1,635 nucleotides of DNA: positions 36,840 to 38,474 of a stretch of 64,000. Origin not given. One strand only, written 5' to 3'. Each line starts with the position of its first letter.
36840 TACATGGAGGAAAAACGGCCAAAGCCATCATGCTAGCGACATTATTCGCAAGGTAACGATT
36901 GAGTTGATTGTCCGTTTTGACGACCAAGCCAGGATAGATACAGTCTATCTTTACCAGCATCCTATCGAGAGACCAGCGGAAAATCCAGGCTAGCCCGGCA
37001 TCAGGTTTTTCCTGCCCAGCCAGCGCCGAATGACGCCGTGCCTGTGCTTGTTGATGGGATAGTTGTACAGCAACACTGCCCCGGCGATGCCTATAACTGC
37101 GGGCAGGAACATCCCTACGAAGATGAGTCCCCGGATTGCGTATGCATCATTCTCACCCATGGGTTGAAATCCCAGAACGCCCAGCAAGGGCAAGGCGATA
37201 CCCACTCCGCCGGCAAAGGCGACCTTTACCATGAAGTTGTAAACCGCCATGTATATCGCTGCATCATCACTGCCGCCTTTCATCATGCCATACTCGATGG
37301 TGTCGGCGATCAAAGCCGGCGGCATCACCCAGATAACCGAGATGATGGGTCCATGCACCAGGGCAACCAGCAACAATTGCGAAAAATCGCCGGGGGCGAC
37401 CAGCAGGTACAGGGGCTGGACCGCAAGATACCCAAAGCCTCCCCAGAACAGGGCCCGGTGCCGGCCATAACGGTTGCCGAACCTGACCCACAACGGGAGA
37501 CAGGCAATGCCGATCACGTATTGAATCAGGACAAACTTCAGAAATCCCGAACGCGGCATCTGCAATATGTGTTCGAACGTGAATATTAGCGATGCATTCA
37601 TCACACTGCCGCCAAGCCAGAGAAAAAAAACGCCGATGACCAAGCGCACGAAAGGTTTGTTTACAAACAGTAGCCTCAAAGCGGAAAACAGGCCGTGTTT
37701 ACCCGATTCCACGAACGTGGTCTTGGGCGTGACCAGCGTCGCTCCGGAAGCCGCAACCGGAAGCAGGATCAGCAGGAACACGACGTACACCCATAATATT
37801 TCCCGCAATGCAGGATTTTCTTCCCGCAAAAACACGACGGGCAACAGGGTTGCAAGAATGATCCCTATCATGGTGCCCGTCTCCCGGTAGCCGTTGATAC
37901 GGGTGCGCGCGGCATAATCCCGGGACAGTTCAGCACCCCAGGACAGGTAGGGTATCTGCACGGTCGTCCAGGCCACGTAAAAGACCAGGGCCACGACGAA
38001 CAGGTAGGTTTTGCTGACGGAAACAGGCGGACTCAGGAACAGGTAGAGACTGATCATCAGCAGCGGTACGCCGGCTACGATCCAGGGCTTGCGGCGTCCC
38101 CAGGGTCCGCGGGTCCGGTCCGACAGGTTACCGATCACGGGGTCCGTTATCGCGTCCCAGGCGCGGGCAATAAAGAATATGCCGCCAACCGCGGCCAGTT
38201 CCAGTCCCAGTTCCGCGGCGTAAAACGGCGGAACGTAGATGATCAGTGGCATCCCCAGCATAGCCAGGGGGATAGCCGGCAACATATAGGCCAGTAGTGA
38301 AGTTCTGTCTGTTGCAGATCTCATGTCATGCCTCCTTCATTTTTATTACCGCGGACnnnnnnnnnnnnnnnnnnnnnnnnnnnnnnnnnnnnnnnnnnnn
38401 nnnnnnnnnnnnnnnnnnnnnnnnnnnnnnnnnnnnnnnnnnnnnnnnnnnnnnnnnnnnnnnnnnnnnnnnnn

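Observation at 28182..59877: Abundant family of REP-like palindromic repeats (core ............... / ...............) in three structural variants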

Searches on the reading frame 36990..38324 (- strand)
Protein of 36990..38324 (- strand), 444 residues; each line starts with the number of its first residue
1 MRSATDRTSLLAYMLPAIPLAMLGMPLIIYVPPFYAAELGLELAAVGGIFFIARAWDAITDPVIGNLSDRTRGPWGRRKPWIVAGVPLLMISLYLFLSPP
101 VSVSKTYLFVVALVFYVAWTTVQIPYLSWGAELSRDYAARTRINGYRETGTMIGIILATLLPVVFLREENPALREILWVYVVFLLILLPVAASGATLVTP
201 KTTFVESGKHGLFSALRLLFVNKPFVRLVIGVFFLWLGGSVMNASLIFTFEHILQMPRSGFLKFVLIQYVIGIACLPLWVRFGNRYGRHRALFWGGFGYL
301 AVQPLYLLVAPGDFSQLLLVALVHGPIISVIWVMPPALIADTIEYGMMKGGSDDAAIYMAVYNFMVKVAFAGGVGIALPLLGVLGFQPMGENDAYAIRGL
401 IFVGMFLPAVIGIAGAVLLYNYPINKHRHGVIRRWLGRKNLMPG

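Call 7: search_protein_families(library=pfam, proteins=[window:36990-38324:-])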
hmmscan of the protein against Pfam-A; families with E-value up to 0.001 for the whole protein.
window:36990-38324:- (444 aa): 2 families
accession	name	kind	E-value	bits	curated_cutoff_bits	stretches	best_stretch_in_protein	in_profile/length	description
PF13347.12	MFS_2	-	1.5e-78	264.7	27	1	13-426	2-427/427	MFS/sugar transport protein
PF07690.21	MFS_1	-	2.2e-13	50.3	33.4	1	24-371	11-344/347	Major Facilitator Superfamily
